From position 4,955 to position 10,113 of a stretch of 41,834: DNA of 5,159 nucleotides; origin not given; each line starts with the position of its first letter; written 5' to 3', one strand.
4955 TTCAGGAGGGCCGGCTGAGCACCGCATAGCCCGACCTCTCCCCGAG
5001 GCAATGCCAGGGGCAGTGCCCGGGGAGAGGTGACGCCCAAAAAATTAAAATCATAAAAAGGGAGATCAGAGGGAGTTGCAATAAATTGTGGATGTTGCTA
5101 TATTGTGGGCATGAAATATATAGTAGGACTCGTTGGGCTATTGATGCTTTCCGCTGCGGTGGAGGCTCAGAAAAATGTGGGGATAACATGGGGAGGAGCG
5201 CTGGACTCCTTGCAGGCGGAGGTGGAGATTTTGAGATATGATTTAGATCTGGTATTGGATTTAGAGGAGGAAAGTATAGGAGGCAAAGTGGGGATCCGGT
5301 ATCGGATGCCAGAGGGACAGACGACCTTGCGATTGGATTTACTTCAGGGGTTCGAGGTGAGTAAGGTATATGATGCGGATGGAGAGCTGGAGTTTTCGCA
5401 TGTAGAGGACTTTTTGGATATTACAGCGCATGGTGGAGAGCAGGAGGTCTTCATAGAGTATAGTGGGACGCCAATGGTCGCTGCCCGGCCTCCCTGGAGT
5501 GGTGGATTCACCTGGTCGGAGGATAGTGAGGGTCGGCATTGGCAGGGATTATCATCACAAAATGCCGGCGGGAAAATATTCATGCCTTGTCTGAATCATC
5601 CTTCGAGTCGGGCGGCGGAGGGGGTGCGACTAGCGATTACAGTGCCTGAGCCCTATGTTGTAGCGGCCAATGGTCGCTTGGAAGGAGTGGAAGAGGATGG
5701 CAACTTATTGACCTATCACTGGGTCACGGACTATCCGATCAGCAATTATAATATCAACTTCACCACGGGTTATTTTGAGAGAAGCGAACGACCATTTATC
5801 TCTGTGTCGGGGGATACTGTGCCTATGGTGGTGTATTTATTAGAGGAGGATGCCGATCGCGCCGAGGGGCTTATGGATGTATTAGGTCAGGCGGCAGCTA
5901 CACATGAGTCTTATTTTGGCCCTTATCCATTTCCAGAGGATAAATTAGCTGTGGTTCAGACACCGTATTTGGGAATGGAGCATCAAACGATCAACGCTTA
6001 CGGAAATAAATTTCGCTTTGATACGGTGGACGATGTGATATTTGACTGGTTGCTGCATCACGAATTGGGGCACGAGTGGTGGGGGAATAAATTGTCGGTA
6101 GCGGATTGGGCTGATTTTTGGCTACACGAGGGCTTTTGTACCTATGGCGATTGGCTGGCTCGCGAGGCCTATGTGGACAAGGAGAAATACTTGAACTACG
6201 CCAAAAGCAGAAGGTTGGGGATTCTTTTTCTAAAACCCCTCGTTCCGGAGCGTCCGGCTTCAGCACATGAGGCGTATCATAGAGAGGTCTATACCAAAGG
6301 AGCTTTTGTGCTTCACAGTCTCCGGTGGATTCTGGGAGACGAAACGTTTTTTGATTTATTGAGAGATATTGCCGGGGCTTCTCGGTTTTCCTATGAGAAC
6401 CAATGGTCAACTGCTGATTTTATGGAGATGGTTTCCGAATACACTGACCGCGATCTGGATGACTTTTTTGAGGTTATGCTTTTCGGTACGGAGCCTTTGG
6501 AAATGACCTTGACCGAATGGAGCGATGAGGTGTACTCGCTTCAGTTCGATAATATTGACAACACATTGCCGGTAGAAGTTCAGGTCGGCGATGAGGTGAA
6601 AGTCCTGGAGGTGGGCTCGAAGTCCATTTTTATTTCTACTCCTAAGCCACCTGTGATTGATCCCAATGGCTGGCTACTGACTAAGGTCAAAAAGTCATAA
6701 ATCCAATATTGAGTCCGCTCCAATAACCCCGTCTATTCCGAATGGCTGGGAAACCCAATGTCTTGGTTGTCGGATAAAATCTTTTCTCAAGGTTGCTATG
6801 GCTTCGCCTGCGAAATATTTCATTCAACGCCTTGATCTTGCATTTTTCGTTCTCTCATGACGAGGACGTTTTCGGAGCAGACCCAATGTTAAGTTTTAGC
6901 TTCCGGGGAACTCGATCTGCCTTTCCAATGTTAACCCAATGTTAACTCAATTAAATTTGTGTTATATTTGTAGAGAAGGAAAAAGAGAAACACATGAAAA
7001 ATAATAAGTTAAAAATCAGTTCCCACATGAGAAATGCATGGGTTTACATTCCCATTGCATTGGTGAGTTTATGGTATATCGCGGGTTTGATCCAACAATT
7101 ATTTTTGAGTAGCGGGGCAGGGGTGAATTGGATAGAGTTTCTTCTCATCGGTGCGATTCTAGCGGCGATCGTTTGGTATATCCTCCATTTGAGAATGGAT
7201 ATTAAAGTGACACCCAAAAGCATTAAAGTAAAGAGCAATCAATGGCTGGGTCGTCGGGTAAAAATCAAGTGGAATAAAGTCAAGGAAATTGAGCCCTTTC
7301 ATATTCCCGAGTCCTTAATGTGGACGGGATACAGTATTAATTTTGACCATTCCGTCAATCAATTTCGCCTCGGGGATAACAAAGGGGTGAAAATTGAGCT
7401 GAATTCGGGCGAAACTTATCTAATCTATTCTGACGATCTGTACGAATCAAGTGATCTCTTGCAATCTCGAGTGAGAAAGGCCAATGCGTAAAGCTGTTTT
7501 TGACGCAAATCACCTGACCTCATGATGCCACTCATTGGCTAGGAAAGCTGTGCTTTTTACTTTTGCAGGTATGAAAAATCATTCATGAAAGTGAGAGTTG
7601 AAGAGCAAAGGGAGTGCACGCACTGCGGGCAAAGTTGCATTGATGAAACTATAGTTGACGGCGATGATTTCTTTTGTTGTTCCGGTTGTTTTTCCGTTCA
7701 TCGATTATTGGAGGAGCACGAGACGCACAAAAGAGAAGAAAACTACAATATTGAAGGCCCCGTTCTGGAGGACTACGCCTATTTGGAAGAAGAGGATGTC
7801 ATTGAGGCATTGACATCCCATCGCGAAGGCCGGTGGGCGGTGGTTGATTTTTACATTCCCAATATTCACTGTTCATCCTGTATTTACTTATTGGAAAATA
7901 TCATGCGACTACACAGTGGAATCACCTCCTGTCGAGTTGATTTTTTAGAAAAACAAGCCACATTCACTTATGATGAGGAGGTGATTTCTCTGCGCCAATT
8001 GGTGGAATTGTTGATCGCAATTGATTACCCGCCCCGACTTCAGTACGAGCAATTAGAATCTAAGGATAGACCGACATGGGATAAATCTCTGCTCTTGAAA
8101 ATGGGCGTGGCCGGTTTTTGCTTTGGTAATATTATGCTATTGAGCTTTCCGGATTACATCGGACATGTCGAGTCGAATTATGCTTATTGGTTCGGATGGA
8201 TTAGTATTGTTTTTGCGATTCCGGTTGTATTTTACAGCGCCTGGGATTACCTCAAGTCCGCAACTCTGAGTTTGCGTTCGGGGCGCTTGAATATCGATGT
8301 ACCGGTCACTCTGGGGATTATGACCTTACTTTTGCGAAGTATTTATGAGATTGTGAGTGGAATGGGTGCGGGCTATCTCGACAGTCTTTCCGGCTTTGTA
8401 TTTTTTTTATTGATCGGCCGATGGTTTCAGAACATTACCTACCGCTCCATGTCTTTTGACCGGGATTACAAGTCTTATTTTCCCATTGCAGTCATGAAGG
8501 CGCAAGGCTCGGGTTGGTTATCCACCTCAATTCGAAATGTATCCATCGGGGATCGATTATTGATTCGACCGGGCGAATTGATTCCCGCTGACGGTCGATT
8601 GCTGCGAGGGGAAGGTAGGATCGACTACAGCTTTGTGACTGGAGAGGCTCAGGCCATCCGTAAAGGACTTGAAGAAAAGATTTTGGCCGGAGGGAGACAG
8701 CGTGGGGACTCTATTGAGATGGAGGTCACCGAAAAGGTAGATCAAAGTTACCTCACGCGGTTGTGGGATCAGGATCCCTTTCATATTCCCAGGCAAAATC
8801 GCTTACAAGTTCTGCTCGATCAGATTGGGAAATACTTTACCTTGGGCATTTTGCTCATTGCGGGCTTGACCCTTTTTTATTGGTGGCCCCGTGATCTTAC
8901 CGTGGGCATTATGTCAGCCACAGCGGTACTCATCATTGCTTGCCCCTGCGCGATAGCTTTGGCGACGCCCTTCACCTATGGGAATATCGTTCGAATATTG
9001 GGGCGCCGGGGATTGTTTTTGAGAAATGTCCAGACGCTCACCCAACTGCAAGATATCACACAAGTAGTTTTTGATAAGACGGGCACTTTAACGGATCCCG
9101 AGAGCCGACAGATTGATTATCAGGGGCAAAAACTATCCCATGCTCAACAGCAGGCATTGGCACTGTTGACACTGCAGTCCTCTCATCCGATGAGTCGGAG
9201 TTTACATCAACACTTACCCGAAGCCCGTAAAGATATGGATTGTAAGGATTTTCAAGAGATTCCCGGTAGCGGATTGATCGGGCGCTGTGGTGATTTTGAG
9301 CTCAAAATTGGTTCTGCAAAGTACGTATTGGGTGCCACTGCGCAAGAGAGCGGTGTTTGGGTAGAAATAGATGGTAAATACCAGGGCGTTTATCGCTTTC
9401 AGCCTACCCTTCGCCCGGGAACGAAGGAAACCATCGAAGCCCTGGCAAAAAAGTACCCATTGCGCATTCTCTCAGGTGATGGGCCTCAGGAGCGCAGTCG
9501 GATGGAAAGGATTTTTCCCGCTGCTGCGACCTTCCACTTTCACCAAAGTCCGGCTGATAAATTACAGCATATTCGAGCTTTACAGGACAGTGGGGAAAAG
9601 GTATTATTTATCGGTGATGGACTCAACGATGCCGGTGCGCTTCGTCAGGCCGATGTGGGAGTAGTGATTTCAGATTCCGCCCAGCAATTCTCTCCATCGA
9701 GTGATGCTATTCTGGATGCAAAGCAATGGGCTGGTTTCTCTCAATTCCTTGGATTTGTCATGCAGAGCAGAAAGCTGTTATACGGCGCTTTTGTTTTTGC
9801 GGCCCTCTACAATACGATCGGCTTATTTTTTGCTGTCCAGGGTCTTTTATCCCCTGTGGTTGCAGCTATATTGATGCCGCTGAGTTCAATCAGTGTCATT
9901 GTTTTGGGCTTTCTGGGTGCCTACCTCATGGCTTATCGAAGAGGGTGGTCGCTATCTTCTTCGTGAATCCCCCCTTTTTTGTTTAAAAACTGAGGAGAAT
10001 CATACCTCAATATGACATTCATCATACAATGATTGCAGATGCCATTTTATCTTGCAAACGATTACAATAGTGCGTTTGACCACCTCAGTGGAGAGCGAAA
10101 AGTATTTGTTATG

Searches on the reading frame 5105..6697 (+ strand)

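Call 51: search_protein_families(library=pfam, proteins=[window:5105-6697:+], max_evalue=0.001)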
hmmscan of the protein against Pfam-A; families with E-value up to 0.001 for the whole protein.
window:5105-6697:+ (531 aa): 2 families
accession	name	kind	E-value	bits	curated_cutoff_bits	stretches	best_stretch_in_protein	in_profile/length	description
PF01433.26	Peptidase_M1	-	2.8e-19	70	27.7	1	266-456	13-216/218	Peptidase family M1 domain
PF17900.6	Peptidase_M1_N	-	8e-05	23.2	25.8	1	44-215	4-185/186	Peptidase M1 N-terminal domain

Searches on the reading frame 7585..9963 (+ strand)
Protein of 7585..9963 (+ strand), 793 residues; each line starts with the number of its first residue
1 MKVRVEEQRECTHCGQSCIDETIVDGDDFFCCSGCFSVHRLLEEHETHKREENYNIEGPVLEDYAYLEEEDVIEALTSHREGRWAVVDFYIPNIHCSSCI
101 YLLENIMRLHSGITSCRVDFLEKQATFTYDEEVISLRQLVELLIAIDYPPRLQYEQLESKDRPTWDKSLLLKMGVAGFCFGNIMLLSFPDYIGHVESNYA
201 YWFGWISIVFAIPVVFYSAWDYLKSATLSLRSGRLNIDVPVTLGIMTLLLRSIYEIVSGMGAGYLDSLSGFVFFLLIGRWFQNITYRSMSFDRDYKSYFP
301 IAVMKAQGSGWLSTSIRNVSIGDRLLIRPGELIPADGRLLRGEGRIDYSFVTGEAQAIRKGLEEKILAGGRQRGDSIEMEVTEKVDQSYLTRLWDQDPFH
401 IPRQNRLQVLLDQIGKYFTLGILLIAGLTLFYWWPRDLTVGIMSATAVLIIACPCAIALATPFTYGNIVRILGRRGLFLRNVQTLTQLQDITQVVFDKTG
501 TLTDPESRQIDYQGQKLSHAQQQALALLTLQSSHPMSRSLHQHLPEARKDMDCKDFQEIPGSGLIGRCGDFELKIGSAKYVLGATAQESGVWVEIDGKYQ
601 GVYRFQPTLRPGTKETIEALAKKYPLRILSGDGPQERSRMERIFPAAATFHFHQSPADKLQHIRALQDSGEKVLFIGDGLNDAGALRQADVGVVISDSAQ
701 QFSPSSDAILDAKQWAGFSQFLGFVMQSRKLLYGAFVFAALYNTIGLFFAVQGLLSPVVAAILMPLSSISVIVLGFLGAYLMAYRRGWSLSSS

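Call 8: search_protein_families(library=ncbifam, proteins=[window:7585-9963:+], max_evalue=0.001)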
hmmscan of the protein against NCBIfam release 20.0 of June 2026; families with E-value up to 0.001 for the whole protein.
window:7585-9963:+ (793 aa): 23 families
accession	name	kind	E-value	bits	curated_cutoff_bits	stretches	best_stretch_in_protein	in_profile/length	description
TIGR01525.1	ATPase-IB_hvy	subfamily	2.9e-91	307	346.25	1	238-773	2-555/560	heavy metal translocating P-type ATPase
TIGR01511.1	ATPase-IB1_Cu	subfamily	1.7e-81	274.7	397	1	219-773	2-536/542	copper-translocating P-type ATPase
TIGR01512.1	ATPase-IB2_Cd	subfamily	1e-67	228.9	313.5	1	315-773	65-487/494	cadmium family heavy metal-translocating P-type ATPase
NF007952.0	PRK10671.1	equivalog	5.8e-48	163.7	1316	1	88-772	106-825/838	copper-exporting P-type ATPase CopA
TIGR01494.1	ATPase_P-type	subfamily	9.2e-46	156.2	62.3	1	308-754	41-464/478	HAD-IC family P-type ATPase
NF008262.1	PRK11033.1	equivalog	1.9e-36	125.8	1005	1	315-723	246-672/731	zinc/cadmium/mercury/lead-transporting ATPase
NF033775.1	P_type_ZntA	exception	1e-29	103.4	1240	1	315-725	251-675/732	Zn(II)/Cd(II)/Pb(II) translocating P-type ATPase ZntA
TIGR01657.1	P-ATPase-V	hypoth_equivalog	2.4e-20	71.7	618.25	1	654-702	786-834/1055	ATP13A2 family polyamine export P-type ATPase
TIGR01647.1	ATPase-IIIA_H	equivalog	3.1e-20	71.9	615.5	2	308-518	99-312/755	plasma-membrane proton-efflux P-type ATPase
TIGR01517.1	ATPase-IIB_Ca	equivalog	9.8e-19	67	507.05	2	311-504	166-373/882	calcium-translocating P-type ATPase, PMCA-type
TIGR01497.1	kdpB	equivalog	8.3e-17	60.5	527.9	2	593-751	431-588/675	potassium-transporting ATPase subunit KdpB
NF011702.0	PRK15122.1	subfamily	4e-12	44.9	975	1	653-714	624-685/907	magnesium-translocating P-type ATPase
NF010609.0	PRK14010.1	equivalog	9.3e-12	43.9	1323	2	319-504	123-311/673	K(+)-transporting ATPase subunit B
TIGR01522.1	ATPase-IIA2_Ca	equivalog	1.8e-11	42.6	798.3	1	640-699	558-616/854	calcium-transporting P-type ATPase, PMR1-type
TIGR01524.1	ATPase-IIIB_Mg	equivalog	2.4e-11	42.3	610.75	1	654-715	586-647/867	magnesium-translocating P-type ATPase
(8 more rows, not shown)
